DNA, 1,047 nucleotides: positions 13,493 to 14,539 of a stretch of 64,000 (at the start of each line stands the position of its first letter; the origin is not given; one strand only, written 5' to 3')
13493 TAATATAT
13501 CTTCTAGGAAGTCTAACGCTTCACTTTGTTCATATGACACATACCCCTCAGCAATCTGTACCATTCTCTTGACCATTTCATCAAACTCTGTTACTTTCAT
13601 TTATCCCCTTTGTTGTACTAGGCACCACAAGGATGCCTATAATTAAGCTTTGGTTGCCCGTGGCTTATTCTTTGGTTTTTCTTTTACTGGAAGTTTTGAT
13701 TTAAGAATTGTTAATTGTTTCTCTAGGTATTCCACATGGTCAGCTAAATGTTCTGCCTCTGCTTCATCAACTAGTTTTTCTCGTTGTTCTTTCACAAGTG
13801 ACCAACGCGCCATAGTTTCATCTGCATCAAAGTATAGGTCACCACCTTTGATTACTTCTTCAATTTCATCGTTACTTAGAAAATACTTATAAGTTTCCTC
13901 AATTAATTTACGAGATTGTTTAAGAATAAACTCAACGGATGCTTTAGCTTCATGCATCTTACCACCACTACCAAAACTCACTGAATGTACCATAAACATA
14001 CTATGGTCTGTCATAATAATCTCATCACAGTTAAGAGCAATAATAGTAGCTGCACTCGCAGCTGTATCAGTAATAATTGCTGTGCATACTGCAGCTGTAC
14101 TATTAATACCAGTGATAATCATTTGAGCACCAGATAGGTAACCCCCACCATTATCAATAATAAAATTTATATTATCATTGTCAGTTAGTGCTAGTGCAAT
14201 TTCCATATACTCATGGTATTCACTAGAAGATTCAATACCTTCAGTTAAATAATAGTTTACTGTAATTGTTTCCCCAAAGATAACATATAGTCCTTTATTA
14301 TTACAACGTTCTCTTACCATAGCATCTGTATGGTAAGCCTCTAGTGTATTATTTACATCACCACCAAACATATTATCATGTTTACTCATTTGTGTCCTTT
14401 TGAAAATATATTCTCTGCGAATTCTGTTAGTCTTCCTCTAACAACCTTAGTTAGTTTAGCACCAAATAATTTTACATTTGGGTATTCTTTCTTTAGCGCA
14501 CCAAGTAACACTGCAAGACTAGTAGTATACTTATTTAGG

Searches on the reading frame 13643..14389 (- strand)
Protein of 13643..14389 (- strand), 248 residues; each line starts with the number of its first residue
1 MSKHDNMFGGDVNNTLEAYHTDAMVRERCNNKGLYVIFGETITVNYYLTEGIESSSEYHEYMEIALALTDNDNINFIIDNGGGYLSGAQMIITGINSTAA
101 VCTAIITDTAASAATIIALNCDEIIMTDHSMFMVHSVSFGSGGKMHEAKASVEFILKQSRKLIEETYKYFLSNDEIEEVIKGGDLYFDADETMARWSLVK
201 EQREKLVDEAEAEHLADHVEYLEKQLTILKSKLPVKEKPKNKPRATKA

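Call 31: search_protein_families(library=phrogs, proteins=[window:13643-14389:-], max_evalue=0.001)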
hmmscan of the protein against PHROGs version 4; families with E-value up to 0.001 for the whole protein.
window:13643-14389:- (248 aa): 11 families
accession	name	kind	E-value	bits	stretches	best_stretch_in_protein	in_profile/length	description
phrog_1827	-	other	4.2e-42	144.8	1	44-217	25-198/202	ATP-dependent protease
phrog_1684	-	head and packaging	1.4e-21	78.3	1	67-235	68-236/284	head maturation protease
phrog_5410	-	other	2e-21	77.5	1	57-203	41-187/323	ATP-dependent protease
phrog_94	-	head and packaging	4.3e-17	63.8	1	43-193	80-241/622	head maturation protease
phrog_2976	-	head and packaging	2.7e-13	51.4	1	67-234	46-212/394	head maturation protease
phrog_53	-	head and packaging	2.8e-11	44.3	1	51-137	103-192/583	head maturation protease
phrog_133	-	head and packaging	7.3e-11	42.4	1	68-205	45-181/668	head maturation protease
phrog_26628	-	head and packaging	6.5e-10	39.9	1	69-195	64-191/290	head maturation protease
phrog_3348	-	unknown function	3.6e-09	37.4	1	67-150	62-146/386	-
phrog_11747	-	unknown function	1.6e-07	31.8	1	59-131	50-123/290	-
phrog_23753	-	head and packaging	1.1e-06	29.5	1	70-193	40-163/298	head maturation protease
